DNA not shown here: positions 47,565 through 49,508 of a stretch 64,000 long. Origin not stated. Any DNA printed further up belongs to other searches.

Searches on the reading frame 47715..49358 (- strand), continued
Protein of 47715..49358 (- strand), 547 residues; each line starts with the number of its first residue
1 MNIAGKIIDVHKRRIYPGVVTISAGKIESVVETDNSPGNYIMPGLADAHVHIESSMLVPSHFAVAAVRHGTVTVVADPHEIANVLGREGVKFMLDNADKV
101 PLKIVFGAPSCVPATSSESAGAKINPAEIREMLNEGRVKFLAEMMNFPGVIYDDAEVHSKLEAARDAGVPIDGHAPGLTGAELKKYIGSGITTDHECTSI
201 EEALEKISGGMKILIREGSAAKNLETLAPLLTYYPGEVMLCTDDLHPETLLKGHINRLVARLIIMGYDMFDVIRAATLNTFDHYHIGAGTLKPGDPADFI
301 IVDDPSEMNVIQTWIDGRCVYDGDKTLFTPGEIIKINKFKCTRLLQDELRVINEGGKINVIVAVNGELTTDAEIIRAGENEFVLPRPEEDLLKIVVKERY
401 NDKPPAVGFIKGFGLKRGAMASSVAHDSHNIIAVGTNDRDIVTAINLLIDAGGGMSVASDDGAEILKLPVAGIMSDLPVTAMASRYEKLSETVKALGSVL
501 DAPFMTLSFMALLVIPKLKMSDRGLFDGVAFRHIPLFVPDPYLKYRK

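Call 49: find_encoding_contigs(protein=P0028, flank=1500, max_places=10)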
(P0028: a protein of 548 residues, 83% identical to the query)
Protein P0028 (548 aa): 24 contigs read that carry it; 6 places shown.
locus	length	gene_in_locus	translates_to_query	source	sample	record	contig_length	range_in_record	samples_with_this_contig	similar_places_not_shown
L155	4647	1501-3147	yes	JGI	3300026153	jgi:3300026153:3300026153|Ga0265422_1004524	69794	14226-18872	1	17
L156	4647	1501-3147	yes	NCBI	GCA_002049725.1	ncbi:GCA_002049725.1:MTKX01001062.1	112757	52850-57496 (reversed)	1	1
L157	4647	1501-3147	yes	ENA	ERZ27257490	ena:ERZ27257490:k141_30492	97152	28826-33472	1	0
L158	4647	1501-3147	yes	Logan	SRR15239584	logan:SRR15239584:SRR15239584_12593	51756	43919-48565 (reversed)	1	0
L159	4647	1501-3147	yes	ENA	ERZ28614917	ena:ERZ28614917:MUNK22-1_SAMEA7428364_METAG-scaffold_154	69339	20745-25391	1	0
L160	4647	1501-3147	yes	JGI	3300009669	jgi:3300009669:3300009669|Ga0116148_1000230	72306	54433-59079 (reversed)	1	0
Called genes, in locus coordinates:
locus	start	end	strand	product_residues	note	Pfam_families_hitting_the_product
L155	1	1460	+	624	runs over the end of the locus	PF01134:GIDA, PF01266:DAO (faint), PF12831:FAD_oxidored (weak), PF21680:GIDA_C_1st, PF13932:SAM_GIDA_C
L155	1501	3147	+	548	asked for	PF01979:Amidohydro_1, PF13382:Adenine_deam_C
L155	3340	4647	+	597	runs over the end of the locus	PF01541:GIY-YIG, PF24348:DUF7508 (weak), PF27096:UvrC_M, PF22920:UvrC_RNaseH, PF08459:UvrC_RNaseH_dom, PF14520:HHH_5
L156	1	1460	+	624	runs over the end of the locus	PF01134:GIDA, PF01266:DAO (faint), PF12831:FAD_oxidored (weak), PF21680:GIDA_C_1st, PF13932:SAM_GIDA_C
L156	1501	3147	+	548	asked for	PF01979:Amidohydro_1, PF13382:Adenine_deam_C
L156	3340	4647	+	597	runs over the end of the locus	PF01541:GIY-YIG, PF24348:DUF7508 (weak), PF27096:UvrC_M, PF22920:UvrC_RNaseH, PF08459:UvrC_RNaseH_dom, PF14520:HHH_5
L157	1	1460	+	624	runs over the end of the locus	PF01134:GIDA, PF01266:DAO (faint), PF12831:FAD_oxidored (weak), PF21680:GIDA_C_1st, PF13932:SAM_GIDA_C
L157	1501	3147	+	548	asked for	PF01979:Amidohydro_1, PF13382:Adenine_deam_C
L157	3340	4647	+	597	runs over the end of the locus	PF01541:GIY-YIG, PF24348:DUF7508 (weak), PF27096:UvrC_M, PF22920:UvrC_RNaseH, PF08459:UvrC_RNaseH_dom, PF14520:HHH_5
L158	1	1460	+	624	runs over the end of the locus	PF01134:GIDA, PF01266:DAO (faint), PF12831:FAD_oxidored (weak), PF21680:GIDA_C_1st, PF13932:SAM_GIDA_C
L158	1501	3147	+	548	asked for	PF01979:Amidohydro_1, PF13382:Adenine_deam_C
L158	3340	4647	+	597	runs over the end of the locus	PF01541:GIY-YIG, PF24348:DUF7508 (weak), PF27096:UvrC_M, PF22920:UvrC_RNaseH, PF08459:UvrC_RNaseH_dom, PF14520:HHH_5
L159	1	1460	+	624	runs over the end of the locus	PF01134:GIDA, PF01266:DAO (faint), PF12831:FAD_oxidored (weak), PF21680:GIDA_C_1st, PF13932:SAM_GIDA_C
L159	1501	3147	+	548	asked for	PF01979:Amidohydro_1, PF13382:Adenine_deam_C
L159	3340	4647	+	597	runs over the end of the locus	PF01541:GIY-YIG, PF24348:DUF7508 (weak), PF27096:UvrC_M, PF22920:UvrC_RNaseH, PF08459:UvrC_RNaseH_dom, PF14520:HHH_5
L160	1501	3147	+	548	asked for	PF01979:Amidohydro_1, PF13382:Adenine_deam_C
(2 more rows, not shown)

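Call 50: find_encoding_contigs(protein=P0038, flank=1500, max_places=4)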
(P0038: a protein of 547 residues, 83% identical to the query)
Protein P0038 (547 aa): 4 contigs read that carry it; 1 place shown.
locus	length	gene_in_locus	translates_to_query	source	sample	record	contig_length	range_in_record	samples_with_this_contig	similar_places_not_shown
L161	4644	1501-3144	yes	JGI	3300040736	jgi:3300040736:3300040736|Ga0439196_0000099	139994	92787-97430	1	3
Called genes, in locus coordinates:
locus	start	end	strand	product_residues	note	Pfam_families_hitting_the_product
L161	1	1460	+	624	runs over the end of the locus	PF01134:GIDA, PF12831:FAD_oxidored (faint), PF21680:GIDA_C_1st, PF13932:SAM_GIDA_C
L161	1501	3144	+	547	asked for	PF01979:Amidohydro_1, PF07969:Amidohydro_3 (faint), PF13382:Adenine_deam_C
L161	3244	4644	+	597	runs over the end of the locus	PF01541:GIY-YIG, PF24348:DUF7508 (faint), PF27096:UvrC_M, PF22920:UvrC_RNaseH, PF08459:UvrC_RNaseH_dom, PF14520:HHH_5 (weak)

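Call 51: find_encoding_contigs(protein=P0058, flank=1500, max_places=3)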
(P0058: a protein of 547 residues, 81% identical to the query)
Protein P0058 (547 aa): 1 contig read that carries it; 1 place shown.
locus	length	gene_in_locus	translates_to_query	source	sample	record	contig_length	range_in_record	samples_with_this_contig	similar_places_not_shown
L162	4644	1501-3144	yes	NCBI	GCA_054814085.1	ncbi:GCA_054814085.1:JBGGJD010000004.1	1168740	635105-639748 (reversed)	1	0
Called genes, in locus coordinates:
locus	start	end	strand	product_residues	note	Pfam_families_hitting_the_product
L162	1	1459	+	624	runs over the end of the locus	PF01134:GIDA, PF12831:FAD_oxidored (faint), PF21680:GIDA_C_1st, PF13932:SAM_GIDA_C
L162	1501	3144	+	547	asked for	PF01979:Amidohydro_1, PF13382:Adenine_deam_C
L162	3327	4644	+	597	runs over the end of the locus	PF01541:GIY-YIG, PF24348:DUF7508 (faint), PF27096:UvrC_M, PF22920:UvrC_RNaseH, PF08459:UvrC_RNaseH_dom, PF14520:HHH_5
